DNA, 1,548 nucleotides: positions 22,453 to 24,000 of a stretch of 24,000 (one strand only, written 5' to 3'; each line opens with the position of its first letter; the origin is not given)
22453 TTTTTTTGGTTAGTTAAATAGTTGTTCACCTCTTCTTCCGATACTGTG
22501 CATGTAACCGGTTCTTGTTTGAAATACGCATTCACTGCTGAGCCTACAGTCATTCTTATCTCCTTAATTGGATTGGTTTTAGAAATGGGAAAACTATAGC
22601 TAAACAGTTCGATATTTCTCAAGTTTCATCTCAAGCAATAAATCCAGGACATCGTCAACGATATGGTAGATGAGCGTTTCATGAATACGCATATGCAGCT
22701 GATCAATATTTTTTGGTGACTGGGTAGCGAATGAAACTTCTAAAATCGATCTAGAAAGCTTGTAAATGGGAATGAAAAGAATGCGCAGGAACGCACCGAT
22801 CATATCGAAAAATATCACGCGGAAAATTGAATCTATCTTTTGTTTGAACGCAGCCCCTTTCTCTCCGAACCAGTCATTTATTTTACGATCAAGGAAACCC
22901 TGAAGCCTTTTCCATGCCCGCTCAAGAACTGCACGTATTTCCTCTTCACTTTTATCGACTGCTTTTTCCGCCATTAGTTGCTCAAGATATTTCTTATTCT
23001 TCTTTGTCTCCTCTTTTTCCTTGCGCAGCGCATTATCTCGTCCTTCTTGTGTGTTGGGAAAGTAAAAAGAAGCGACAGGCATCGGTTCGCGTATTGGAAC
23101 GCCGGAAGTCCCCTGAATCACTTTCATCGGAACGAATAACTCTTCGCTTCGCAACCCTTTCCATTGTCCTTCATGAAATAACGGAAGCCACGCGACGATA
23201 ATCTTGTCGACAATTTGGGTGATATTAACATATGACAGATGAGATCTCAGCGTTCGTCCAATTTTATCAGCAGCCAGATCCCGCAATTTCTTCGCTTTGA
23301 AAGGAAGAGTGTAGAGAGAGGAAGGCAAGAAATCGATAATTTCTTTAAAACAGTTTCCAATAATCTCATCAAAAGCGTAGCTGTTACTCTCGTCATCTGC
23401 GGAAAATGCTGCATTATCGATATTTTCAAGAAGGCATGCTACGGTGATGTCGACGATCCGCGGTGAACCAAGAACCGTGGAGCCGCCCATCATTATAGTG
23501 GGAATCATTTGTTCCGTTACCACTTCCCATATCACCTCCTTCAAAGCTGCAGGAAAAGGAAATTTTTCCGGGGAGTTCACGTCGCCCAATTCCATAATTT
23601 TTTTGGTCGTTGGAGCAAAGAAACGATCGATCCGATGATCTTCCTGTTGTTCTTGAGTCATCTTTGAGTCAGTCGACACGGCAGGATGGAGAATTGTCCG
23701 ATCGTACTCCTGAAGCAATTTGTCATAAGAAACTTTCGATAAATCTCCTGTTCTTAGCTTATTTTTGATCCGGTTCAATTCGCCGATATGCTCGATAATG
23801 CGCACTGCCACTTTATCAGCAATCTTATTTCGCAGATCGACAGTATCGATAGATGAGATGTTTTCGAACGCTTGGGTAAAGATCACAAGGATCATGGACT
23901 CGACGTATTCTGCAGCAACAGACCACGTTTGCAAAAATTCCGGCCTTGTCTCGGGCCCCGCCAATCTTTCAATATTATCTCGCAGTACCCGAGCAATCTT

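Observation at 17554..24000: Tandem paralogous large proteins sharing a conserved C-terminal module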

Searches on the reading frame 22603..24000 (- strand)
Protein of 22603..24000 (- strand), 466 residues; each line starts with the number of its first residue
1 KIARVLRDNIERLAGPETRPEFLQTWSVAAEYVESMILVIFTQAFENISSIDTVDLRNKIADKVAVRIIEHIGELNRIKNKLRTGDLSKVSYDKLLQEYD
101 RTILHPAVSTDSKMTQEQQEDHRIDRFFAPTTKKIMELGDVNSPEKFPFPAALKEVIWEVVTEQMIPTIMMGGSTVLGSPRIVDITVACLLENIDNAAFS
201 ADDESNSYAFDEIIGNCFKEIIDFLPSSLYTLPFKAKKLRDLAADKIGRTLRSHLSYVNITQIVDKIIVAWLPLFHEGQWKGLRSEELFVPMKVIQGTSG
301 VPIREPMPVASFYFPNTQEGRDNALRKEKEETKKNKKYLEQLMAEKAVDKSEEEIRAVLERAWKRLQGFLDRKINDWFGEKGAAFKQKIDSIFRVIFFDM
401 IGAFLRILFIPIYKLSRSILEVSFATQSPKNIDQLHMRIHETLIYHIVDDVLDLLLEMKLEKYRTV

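Call 7: search_protein_families(library=pfam, proteins=[window:22603-24000:-], max_evalue=1)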
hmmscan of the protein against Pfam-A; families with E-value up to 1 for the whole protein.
window:22603-24000:- (466 aa): 1 family
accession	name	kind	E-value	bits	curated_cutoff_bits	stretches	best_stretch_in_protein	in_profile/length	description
PF02194.20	PXA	-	0.0016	19.1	27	1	42-122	42-125/181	PXA domain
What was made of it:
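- On PXA domain (PF02194): 19.1 bits in the partial ORF only (call 7).
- The partial ORF gives a sub-threshold Pfam PXA hit: E 1.6e-3, 19.1 bits against a cutoff of 27, residues 42-122 (call 7).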

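Call 9: search_protein_families(library=ncbifam, proteins=[window:22603-24000:-], max_evalue=0.01)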
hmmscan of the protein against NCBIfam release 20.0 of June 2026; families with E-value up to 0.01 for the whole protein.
window:22603-24000:- (466 aa): 0 families

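Call 13: find_homologous_proteins(query=window:22603-24000:-, max_evalue=0.001)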
Query window:22603-24000:-: 8000 candidates shared short words with the query, none scored E <= 0.001.

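Call 30: search_protein_families(library=pfam, alignment_id=A1, max_evalue=1)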
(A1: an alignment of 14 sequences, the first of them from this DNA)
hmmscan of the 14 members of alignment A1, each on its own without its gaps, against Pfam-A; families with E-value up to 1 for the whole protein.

A. member 1, seq(466 aa): 1 family
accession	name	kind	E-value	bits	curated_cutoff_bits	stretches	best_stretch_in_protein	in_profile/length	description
PF02194.20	PXA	-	0.0016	19.1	27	1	42-122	42-125/181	PXA domain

B. families by the number of members that match (of 14 scanned): 18 families
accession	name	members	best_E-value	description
PF02194.20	PXA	1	0.0016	PXA domain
PF05597.16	Phasin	1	0.016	Poly(hydroxyalcanoate) granule associated protein (phasin)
PF24925.1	DUF7746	1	0.027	Domain of unknown function (DUF7746)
PF19165.5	DUF5847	1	0.062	Family of unknown function (DUF5847)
PF21033.3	RMD1-3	1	0.11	Regulator of microtubule dynamics protein 1-3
PF22703.2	Cdc6_lid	1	0.11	Cdc6 AAA+ ATPase-type lid domain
PF03508.18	Connexin43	1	0.14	Gap junction alpha-1 protein (Cx43)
PF08144.17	CPL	1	0.16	CPL (NUC119) domain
PF10037.15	MRP-S27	1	0.16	Mitochondrial 28S ribosomal protein S27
PF01042.26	Ribonuc_L-PSP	1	0.17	Endoribonuclease L-PSP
PF05778.17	Apo-CIII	1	0.17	Apolipoprotein CIII (Apo-CIII)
PF20662.3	COG4_C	1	0.18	Conserved oligomeric Golgi complex subunit 4, C-terminal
PF12807.12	eIF3_p135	1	0.24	Translation initiation factor eIF3 subunit 135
PF14942.11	Muted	1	0.31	Organelle biogenesis, Muted-like protein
PF10819.13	DUF2564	1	0.41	Protein of unknown function (DUF2564)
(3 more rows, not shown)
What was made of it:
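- Tried and rejected: PXA domain: rejected as chance (calls 7, 30).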

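Call 32: find_related_loci(query=window:22603-24000:-, collection=genome_contigs, flank=10000)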
Query window:22603-24000:- (466 aa) in genome_contigs; peptide patterns used: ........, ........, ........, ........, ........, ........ (x = any residue, [..] = any of these).
35 stretches matched a pattern, but none encodes a relative of the query by tblastn (E <= 1e-3).

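Call 33: find_homologous_proteins(query=A1, max_evalue=0.00001)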
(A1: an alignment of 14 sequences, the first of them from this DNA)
Query A1 (14 sequences): 8000 candidates shared short words with the query, none scored E <= 0.00001.
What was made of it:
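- Tried and rejected: It found nothing for the partial ORF (call 13) or for the family alignment (call 33).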

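Call 36: find_related_loci(query=window:22603-24000:-, collection=metagenome_contigs, flank=10000)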
Query window:22603-24000:- (466 aa) in metagenome_contigs; peptide patterns used: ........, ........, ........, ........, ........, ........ (x = any residue, [..] = any of these).
54 stretches matched a pattern, but none encodes a relative of the query by tblastn (E <= 1e-3).
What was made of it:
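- Tried and rejected: Peptide-pattern scans with the partial ORF found nothing in genome_contigs or metagenome_contigs (calls 32, 36).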

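Call 45: predict_structure(alignment_id=A1)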
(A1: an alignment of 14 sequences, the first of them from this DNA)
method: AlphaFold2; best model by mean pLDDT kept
length: 466 residues; sequences in the alignment: 14
mean_pLDDT: 70.1   pTM: 0.67
mean pLDDT of the five models: 70.1, 68.8, 65.4, 65.0, 59.1
residues with pLDDT >= 90: 29; 70-90: 195; 50-70: 206; < 50: 36
segments of 3 or more residues with pLDDT < 50: 1-7, 199-202, 229-239, 309-317
pLDDT, mean of each block of 10 residues (from residue 1): 45 54 54 69 85 87 89 89 82 88 89 82 90 88 76 73 74 72 69 55 57 74 63 44 61 78 72 61 57 64 57 43 66 73 65 62 67 69 64 60 62 63 67 81 91 89 67
secondary structure, 60 per line:
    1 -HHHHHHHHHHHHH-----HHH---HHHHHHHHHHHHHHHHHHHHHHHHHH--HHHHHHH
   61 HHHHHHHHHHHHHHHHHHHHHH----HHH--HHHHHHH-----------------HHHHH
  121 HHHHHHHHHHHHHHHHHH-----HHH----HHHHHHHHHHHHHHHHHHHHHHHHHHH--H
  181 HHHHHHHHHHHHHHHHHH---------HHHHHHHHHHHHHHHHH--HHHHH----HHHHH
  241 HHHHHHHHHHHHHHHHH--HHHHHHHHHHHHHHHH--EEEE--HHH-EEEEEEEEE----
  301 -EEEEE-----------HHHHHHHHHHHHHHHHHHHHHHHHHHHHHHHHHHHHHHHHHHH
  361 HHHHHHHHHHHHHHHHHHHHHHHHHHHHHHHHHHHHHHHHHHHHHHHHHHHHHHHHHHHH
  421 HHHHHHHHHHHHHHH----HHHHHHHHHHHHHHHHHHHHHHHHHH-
elements in order: H2-14 H26-51 H54-82 H92-98 H116-138 H151-177 H180-198 H208-224 H227-231 H236-257 H260-275 E278-281 E288-296 E302-306 H318-435 H440-465
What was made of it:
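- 22600..23487 (-): Partial ORF: C-terminal tail and stop codon. The hydrophobic helix is aa 389-415 (nt 22756-22836). The AF2 model shows a long helix at 318-435 (call 45).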

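Call 49: fold_search(model_id=the predicted structure, library=pdb)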
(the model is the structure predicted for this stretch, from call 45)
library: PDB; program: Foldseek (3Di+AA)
matches with E <= 10: 120; with E <= 0.001: 0
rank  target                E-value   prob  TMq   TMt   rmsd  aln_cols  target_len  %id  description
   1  7rtt_B                1.1e+00  0.03  0.08  0.10  34.7       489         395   11  Cryo-EM structure of a TTYH2 cis-dimer (released 2021-08-25)
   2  7p1i_A                1.2e+00  0.07  0.13  0.13  17.9       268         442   10  Cryo EM structure of bison NHA2 in detergent and N-terminal extension helix (released 2022-01-26)
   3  9ddn_C                1.3e+00  0.03  0.07  0.12  28.4       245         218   16  E. coli TolAQR conformation II (released 2025-07-09)
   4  9g71_A                1.4e+00  0.06  0.11  0.12  34.2       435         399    9  Cryo-EM structure of TTYH2 in complex with lipids in GDN (released 2025-05-21)
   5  7qcd_A                1.4e+00  0.02  0.08  0.05  88.4       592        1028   11  CryoEM structure of the Smc5/6-holocomplex (composite structure) (released 2022-09-21)
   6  7rtu_B                1.5e+00  0.03  0.08  0.10  35.8       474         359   11  Cryo-EM structure of a TTYH2 trans-dimer (released 2021-08-25)
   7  7rtt_A                1.6e+00  0.03  0.09  0.11  35.9       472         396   10  Cryo-EM structure of a TTYH2 cis-dimer (released 2021-08-25)
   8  4tql_B                1.8e+00  0.05  0.08  0.14  32.3       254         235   14  Computationally designed three helix bundle (released 2014-10-15)
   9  4tql_A                1.8e+00  0.04  0.07  0.14  32.1       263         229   12  Computationally designed three helix bundle (released 2014-10-15)
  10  7p54_A                1.8e+00  0.03  0.10  0.11  35.4       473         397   11  Cryo-EM structure of human TTYH2 in GDN (released 2021-08-11)
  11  8otz_Cu               2.5e+00  0.04  0.12  0.14  41.3       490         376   11  48-nm repeat of the native axonemal doublet microtubule from bovine sperm (released 2023-11-22)
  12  8r5s_D                3.1e+00  0.03  0.10  0.16  22.6       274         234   16  t113 - De-novo designed soluble homotetramer (released 2024-11-27)
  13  7a0g_DDD              3.1e+00  0.03  0.09  0.11  35.1       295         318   12  Structure of the SmhB pore of the tripartite alpha-pore forming toxin, Smh, from Serratia marcescens. (released 2021-03-31)
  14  6iv1_B                3.1e+00  0.02  0.09  0.13  29.1       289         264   11  Crystal structure of a bacterial Bestrophin homolog from Klebsiella pneumoniae with a mutation I180T (released 2019-11-13)
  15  4k34_A                3.4e+00  0.04  0.13  0.15  22.3       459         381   12  Crystal structures of CusC review conformational changes accompanying folding and transmembrane channel formation (released 2013-10-16)
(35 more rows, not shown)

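Call 50: search_solved_structures(query=A1, max_evalue=1)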
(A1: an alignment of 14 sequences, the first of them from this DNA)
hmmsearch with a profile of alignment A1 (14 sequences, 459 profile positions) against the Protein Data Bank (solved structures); distinct sequences matched with E-value up to 1: 4.
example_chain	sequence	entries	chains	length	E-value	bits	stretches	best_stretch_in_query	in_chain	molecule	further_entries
6xss_A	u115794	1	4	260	0.03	16.5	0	189-238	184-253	C4_nat_HFuse-7900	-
4kbq_D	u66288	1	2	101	0.44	12.7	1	190-238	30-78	Heat shock cognate 71 kDa protein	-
5cwp_A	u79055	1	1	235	0.45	12.6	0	189-239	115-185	Designed helical repeat protein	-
8gmo_0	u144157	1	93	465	0.75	11.9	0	314-377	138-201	Mature major capsid protein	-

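Call 92: search_dna_similar(query=window:22603-24000:-, collection=plasmids, mode=protein, max_evalue=0.001, max_rows=5)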
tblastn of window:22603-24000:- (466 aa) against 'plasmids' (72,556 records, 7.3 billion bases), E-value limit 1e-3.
No match.
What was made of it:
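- Tried and rejected: tblastn against plasmids gave no match (call 92).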

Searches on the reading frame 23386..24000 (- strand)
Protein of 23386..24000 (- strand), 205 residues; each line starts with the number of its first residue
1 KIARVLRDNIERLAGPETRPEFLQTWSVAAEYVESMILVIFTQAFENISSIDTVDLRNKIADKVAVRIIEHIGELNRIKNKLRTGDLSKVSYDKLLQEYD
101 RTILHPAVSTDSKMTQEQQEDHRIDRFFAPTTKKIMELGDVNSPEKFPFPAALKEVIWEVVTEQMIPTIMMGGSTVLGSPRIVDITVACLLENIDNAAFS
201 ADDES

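Call 70: predict_structure(alignment_id=A4)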
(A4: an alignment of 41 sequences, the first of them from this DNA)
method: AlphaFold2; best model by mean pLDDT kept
length: 205 residues; sequences in the alignment: 41
mean_pLDDT: 76.6   pTM: 0.63
mean pLDDT of the five models: 76.6, 74.4, 72.2, 70.8, 70.8
residues with pLDDT >= 90: 40; 70-90: 103; 50-70: 48; < 50: 14
segments of 3 or more residues with pLDDT < 50: 75-84
pLDDT, mean of each block of 10 residues (from residue 1): 69 73 77 86 77 53 62 49 51 66 80 93 93 91 91 90 89 81 79 82 78
secondary structure, 60 per line:
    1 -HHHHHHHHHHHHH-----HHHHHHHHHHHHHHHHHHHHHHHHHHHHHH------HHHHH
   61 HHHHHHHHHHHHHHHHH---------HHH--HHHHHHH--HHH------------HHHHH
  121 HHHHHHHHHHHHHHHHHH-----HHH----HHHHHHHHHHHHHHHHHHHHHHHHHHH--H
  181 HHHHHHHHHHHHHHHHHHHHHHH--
elements in order: H2-14 H20-49 H56-77 H92-98 H116-138 H151-177 H180-203
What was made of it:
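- The AF2 models are all-alpha (calls 45, 70).
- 23488..23997 (-): Partial ORF: last repeat unit (aa 2-171), containing blocks 1-3. AF2 pLDDT is 80-93 for aa 101-200 but only 49-66 for aa 51-100 (call 70).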

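Call 72: fold_search(model_id=the predicted structure, library=pdb)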
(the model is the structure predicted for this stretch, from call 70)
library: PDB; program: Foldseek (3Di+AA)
matches with E <= 10: 6; with E <= 0.001: 0
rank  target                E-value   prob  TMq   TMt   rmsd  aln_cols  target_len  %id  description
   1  6lkp_A                5.1e+00  0.05  0.17  0.19  19.3       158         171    9  Crystal structure of Dps1 from the thermophilic non-heterocystous filamentous cyanobacterium Thermoleptolyngbya sp. O- (released 2020-03-25)
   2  9nkg_d                8.4e+00  0.02  0.15  0.12  19.2       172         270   15  Structure of substrate engaged MIDN-bound human 26S proteasome, EB-MIDN (Composite map) (released 2025-05-07)
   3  3jch_D                8.9e+00  0.02  0.15  0.11  31.3       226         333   12  Cryo-EM structure of the magnesium channel CorA in the magnesium-free, asymmetric open state II (released 2016-02-17)
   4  3b81                  9.3e+00  0.03  0.15  0.16  15.2       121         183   17  Crystal structure of predicted DNA-binding transcriptional regulator of TetR/AcrR family (NP_350189.1) from Clostridium  (released 2007-11-20)
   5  6cq6_A                9.3e+00  0.02  0.19  0.15  15.7       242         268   15  K2P2.1(TREK-1) apo structure (released 2018-03-28)
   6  6ne0_A                9.8e+00  0.05  0.21  0.13  11.9       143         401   11  Structure of double-stranded target DNA engaged Csy complex from Pseudomonas aeruginosa (PA-14) (released 2018-12-26)
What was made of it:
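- Tried and rejected: Foldseek against PDB found nothing for the module or the unit (calls 49, 72).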

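Call 80: search_solved_structures(query=A4, max_evalue=5)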
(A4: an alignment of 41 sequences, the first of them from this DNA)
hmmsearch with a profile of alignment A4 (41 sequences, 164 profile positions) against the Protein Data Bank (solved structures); distinct sequences matched with E-value up to 5: 2.
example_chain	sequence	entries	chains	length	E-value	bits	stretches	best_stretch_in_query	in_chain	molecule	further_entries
6roc_A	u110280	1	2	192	3.8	10.6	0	23-102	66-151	Putative surface protein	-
6qo1_A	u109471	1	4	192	4.5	10.4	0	22-90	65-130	Putative surface protein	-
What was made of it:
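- Tried and rejected: HMM searches against PDB sequences found nothing (calls 50, 80).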
